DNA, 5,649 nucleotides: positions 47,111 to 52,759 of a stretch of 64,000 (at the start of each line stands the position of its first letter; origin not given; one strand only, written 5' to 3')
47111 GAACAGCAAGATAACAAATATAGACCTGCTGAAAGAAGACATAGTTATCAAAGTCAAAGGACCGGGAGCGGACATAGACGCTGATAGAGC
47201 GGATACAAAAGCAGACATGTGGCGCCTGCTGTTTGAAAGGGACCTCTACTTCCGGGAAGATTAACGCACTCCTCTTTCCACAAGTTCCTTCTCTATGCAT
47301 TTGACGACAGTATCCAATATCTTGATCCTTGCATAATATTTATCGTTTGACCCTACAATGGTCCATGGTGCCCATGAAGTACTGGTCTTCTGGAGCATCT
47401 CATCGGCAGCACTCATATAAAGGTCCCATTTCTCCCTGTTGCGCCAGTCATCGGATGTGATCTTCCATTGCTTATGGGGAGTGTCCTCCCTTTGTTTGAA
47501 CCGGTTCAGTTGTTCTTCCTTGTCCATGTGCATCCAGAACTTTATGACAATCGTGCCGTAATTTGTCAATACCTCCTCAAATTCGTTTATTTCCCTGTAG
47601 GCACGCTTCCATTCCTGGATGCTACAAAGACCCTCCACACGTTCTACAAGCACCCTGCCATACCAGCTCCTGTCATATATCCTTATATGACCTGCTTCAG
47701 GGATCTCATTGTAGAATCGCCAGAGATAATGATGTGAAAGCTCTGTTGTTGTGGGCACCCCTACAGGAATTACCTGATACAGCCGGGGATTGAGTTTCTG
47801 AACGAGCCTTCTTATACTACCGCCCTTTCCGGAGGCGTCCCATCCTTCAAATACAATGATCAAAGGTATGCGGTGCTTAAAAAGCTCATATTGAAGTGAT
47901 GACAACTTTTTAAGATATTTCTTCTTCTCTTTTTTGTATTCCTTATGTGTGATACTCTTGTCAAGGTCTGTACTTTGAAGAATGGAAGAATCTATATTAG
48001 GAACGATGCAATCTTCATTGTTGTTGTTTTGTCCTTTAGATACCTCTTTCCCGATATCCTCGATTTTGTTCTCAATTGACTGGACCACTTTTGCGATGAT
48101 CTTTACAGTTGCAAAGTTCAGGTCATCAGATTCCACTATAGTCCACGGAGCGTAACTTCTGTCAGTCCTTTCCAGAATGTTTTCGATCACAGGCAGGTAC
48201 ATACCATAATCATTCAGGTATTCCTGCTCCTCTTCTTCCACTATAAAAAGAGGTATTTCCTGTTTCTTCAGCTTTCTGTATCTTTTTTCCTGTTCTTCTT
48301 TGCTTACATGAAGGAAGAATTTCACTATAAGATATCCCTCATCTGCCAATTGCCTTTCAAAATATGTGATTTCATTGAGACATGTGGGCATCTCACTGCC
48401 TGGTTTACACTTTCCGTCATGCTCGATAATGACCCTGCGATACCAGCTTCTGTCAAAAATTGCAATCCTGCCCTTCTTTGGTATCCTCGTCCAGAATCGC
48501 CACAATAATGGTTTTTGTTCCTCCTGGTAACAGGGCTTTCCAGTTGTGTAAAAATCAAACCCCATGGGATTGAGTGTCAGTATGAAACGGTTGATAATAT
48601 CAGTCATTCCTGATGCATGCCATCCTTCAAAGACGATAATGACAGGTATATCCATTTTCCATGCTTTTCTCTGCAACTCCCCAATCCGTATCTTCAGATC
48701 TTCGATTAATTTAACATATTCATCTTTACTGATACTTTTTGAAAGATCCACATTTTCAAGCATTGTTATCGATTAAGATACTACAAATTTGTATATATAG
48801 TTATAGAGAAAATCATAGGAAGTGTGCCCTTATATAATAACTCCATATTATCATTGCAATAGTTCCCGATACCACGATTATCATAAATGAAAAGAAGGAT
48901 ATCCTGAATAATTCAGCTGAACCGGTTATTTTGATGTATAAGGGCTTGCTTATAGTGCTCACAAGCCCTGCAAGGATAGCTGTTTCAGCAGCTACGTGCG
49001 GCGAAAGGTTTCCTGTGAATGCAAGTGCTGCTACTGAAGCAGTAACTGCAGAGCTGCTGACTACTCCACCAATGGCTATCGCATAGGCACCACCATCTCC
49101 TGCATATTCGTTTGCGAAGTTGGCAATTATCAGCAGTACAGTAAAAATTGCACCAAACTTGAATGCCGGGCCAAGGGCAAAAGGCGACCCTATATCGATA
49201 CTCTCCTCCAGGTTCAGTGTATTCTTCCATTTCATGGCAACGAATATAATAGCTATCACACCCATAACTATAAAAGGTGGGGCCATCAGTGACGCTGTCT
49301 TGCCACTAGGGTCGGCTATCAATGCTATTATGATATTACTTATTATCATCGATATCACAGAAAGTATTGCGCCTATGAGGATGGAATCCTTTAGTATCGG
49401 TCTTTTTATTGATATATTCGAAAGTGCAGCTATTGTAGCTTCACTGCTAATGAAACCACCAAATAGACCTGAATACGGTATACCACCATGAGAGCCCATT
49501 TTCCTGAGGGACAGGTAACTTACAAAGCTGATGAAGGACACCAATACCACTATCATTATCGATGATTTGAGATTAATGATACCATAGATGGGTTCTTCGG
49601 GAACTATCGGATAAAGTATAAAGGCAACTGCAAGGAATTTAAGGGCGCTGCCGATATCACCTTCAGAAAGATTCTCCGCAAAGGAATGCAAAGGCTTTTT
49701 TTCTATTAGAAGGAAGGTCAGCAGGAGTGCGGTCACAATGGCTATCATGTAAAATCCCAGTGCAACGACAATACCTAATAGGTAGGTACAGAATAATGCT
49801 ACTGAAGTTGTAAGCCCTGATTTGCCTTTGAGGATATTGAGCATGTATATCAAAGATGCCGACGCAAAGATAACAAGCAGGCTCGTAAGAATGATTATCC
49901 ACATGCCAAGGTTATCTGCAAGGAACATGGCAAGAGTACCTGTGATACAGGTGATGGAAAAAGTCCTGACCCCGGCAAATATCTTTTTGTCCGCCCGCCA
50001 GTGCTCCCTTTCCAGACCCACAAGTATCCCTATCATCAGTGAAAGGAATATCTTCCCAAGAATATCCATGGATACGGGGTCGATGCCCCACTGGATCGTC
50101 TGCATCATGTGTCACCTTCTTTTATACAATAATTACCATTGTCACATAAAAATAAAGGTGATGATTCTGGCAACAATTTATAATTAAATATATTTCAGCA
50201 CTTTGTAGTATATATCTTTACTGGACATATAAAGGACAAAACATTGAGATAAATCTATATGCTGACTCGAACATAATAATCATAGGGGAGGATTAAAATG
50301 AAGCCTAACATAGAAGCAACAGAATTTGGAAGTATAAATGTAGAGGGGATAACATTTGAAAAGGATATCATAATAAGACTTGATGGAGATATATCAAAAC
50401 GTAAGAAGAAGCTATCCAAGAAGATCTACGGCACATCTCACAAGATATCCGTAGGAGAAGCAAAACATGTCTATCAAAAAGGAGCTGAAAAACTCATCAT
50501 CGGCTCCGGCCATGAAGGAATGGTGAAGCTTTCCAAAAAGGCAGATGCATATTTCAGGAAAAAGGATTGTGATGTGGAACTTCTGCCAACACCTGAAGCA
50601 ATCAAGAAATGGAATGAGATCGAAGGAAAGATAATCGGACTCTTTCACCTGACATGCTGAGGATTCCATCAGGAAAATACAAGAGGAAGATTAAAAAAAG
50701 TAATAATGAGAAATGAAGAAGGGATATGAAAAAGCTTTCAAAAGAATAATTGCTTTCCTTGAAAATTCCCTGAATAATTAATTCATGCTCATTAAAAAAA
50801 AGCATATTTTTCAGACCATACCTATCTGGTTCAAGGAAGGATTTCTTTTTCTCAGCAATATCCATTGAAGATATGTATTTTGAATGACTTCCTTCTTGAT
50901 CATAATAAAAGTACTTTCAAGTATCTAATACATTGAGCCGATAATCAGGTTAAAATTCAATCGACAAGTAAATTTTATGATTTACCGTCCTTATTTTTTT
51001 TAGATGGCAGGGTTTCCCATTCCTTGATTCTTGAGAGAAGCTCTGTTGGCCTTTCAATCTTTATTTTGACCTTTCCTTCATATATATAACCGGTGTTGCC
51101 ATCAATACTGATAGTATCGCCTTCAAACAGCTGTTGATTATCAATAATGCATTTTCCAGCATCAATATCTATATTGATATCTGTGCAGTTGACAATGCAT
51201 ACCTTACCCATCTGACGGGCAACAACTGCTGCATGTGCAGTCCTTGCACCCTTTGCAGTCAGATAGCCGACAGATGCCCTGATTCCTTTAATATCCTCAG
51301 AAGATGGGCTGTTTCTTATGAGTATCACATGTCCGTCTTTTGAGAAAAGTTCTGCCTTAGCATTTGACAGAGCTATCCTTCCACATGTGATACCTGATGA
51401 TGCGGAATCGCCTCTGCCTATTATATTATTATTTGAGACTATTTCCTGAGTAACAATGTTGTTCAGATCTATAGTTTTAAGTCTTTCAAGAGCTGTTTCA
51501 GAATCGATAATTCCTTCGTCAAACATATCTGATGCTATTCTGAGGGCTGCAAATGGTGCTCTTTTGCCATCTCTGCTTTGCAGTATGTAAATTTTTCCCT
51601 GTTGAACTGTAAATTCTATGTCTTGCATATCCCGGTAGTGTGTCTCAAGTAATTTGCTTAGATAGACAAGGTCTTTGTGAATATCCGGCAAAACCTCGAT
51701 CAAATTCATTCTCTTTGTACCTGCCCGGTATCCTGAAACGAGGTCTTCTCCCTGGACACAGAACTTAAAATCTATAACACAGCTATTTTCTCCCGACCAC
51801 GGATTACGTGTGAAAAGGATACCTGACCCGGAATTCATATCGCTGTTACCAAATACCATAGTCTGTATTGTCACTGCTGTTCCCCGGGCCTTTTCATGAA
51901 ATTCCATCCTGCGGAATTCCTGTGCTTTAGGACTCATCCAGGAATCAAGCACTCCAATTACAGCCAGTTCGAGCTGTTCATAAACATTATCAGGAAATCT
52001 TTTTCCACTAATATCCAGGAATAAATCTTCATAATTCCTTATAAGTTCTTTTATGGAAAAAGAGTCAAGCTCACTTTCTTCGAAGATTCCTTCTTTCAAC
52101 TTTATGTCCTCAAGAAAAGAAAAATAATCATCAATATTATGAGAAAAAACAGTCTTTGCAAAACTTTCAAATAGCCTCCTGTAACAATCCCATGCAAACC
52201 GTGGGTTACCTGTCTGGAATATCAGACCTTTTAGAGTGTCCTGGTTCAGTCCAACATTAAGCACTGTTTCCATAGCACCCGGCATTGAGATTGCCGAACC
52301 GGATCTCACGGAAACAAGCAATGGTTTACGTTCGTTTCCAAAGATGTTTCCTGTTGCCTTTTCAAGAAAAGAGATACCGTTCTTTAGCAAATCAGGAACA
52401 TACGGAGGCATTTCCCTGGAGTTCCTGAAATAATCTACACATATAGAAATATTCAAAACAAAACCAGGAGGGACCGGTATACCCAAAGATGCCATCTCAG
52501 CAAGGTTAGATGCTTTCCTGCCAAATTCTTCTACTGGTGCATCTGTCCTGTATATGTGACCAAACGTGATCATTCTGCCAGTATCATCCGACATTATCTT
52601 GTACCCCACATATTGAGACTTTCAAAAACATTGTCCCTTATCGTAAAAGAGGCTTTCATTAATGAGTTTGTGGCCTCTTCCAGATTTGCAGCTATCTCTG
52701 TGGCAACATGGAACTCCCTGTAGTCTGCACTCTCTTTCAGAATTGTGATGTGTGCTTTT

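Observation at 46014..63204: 17-kb polyphosphate island combining synthesis, degradation, granule-binding, membrane, redox and cytoskeleton-like genes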

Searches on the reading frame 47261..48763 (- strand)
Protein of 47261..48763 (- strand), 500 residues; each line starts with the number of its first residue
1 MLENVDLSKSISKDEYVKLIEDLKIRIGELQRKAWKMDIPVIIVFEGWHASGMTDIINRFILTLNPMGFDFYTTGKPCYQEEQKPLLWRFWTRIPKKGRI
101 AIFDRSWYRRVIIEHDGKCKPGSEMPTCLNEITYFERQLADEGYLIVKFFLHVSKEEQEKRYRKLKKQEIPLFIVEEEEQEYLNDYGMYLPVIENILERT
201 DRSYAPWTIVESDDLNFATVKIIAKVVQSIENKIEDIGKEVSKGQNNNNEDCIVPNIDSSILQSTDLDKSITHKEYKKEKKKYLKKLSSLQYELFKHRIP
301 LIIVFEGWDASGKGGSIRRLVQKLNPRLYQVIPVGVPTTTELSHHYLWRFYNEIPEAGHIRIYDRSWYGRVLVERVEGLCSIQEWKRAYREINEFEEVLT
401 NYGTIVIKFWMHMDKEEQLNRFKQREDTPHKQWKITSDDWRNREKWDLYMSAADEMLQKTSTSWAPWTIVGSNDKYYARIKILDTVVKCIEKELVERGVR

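Call 3: search_protein_families(library=pfam, proteins=[window:47261-48763:-], max_evalue=0.01)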
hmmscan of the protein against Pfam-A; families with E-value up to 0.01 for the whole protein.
window:47261-48763:- (500 aa): 1 family
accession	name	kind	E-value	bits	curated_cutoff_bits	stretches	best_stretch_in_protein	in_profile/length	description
PF03976.20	PPK2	-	8.8e-137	454.5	22.3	2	272-496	3-227/229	Polyphosphate kinase 2 (PPK2)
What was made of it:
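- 47261..48763 (-): Two-domain PPK2 (PAP-like). The N-terminal Walker A is degenerate (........); the C-terminal one is canonical (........). Pfam PPK2, two stretches, 454 bits (call 3).
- Checked: 47261-48763 (-): two PPK2 domains, 454 bits (call 3).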

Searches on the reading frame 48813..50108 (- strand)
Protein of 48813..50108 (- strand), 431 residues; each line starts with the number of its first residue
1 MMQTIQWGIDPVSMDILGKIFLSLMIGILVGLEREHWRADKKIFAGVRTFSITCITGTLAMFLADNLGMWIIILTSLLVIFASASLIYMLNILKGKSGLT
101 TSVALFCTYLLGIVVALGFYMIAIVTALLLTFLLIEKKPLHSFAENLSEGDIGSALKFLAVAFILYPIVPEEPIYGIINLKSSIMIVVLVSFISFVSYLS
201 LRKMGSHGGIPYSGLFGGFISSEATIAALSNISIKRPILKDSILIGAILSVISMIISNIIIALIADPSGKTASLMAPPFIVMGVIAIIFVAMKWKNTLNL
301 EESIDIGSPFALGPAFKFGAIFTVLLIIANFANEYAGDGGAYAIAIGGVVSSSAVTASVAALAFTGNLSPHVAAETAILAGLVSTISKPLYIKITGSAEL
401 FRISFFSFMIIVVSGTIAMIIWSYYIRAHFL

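Call 3: search_protein_families(library=pfam, proteins=[window:48813-50108:-], max_evalue=0.01)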
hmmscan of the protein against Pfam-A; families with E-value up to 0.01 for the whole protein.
window:48813-50108:- (431 aa): 2 families
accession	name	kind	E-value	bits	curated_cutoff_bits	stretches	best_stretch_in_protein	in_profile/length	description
PF13194.11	DUF4010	-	1.2e-46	159.5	30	1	188-396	1-210/210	Domain of unknown function (DUF4010)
PF02308.21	MgtC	-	5.7e-20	72.3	31.4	1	20-142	1-120/121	MgtC family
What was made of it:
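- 48813..50108 (-): MgtC + DUF4010 polytopic membrane protein, lying 49 nt upstream of PPK2 on the same strand (probable operon). Pfam (call 3).
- Checked: 48813-50108 (-): MgtC plus DUF4010 (call 3).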

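Call 17: search_protein_families(library=ncbifam, proteins=[window:48813-50108:-], max_evalue=0.01)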
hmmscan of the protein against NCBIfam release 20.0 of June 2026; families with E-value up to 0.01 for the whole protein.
window:48813-50108:- (431 aa): 0 families

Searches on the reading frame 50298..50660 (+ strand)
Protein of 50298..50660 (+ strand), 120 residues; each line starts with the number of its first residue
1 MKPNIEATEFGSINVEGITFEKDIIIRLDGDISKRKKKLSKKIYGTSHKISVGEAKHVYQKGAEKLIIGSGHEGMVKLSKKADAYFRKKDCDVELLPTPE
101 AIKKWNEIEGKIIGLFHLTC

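Call 3: search_protein_families(library=pfam, proteins=[window:50298-50660:+], max_evalue=0.01)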
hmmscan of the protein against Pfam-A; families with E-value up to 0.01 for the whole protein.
window:50298-50660:+ (120 aa): 1 family
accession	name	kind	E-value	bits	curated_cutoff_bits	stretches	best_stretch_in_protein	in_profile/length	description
PF04430.19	DUF498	-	7.5e-12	45.7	33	1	5-108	1-97/109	Protein of unknown function (DUF498/DUF598)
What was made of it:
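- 50298..50660 (+): DUF498 (Mth938-like) protein, 120 aa. Pfam, E 7.5e-12 (call 3).
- Checked: 50298-50660 (+): DUF498, the Mth938-like family (call 3).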

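Call 17: search_protein_families(library=ncbifam, proteins=[window:50298-50660:+], max_evalue=0.01)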
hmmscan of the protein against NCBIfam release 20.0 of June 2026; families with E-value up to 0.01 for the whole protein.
window:50298-50660:+ (120 aa): 0 families

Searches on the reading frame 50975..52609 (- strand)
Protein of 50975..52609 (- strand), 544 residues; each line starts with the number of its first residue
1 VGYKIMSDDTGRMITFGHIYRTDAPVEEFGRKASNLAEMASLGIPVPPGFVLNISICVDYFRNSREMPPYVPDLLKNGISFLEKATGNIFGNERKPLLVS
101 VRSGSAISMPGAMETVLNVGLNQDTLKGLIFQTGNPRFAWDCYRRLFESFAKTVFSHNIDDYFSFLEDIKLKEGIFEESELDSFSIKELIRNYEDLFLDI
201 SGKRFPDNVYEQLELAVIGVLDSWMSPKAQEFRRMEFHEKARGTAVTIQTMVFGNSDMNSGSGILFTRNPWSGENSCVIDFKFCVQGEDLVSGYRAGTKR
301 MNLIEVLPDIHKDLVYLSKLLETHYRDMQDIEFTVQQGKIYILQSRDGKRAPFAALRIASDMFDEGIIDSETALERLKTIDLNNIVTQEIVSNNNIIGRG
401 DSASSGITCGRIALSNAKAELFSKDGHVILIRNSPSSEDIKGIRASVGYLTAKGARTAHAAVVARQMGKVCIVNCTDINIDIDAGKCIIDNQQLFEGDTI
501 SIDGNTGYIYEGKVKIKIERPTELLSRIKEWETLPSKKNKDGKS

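Call 3: search_protein_families(library=pfam, proteins=[window:50975-52609:-], max_evalue=0.01)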
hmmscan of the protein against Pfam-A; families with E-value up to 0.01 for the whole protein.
window:50975-52609:- (544 aa): 2 families
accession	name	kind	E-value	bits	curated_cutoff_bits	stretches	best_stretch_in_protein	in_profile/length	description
PF01326.24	PPDK_N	-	8.2e-36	124.4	27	3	71-295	77-215/328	Pyruvate phosphate dikinase, AMP/ATP-binding domain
PF00391.29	PEP-utilizers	-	3.6e-16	58.9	23.1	1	427-507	4-72/72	PEP-utilising enzyme, mobile domain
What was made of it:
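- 50975..52594 (-): Truncated dikinase of about 539 aa: PPDK-type ATP-grasp domain plus phosphohistidine swivel domain (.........), with no PEP/pyruvate TIM barrel. Translationally coupled to the upstream gene (TAATG). Pfam PPDK_N and PEP-utilizers (call 3).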

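Call 17: search_protein_families(library=ncbifam, proteins=[window:50975-52609:-], max_evalue=0.01)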
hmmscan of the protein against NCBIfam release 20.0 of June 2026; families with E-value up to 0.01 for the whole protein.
window:50975-52609:- (544 aa): 17 families
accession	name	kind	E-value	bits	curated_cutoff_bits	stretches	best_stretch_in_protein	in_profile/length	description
TIGR01828.1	pyru_phos_dikin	equivalog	1.4e-157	526.2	843.45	1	28-531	17-522/865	pyruvate, phosphate dikinase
NF004531.0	PRK05878.1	equivalog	1.3e-116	390.3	456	1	23-532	20-479/534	pyruvate, phosphate dikinase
NF005057.0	PRK06464.1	equivalog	1.5e-25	89.4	598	2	313-520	298-471/798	phosphoenolpyruvate synthase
TIGR01418.1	PEP_synth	equivalog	1.1e-22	80.2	739.75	2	312-522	291-469/784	pyruvate, water dikinase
NF004878.0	PRK06241.1-3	subfamily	2.9e-15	55.4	945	2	312-346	275-309/891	phosphoenolpyruvate synthase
NF004881.0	PRK06241.2-2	equivalog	3.5e-14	52.1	883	1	312-346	274-308/898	phosphoenolpyruvate synthase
NF052632.1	undecylprod_RedH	equivalog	4.8e-13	48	1350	2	216-293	130-200/880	undecylprodigiosin ligase RedH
NF004877.0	PRK06241.1-2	subfamily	3.1e-10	39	866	1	233-294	165-222/869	phosphoenolpyruvate synthase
NF052631.1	prodigiosin_PigC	equivalog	7.4e-10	37.3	1300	0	225-293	138-204/883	prodigiosin ligase PigC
NF041857.1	RIF_Ptrans_rph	equivalog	8.1e-09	34.4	999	0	228-294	158-220/864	rifamycin-inactivating phosphotransferase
NF004883.0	PRK06241.2-4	equivalog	5.7e-08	31.4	1063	0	327-354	306-333/928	phosphoenolpyruvate synthase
NF004880.0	PRK06241.2-1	equivalog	1.2e-07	30.1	972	1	213-346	138-278/837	phosphoenolpyruvate synthase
NF004879.0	PRK06241.1-4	equivalog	3.3e-06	25.5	976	0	237-294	170-222/868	phosphoenolpyruvate synthase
NF004978.0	PRK06354.1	subfamily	3.8e-06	25.6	462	1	386-515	473-588/590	pyruvate kinase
NF000283.1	RPH_KJ151292.1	equivalog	3.5e-05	22.2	1700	0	391-479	758-843/865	rifamycin-inactivating phosphotransferase Rph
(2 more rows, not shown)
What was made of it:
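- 50975..52594 (-): TIGR01828 matched at positions 17-522 of 865 (call 17).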
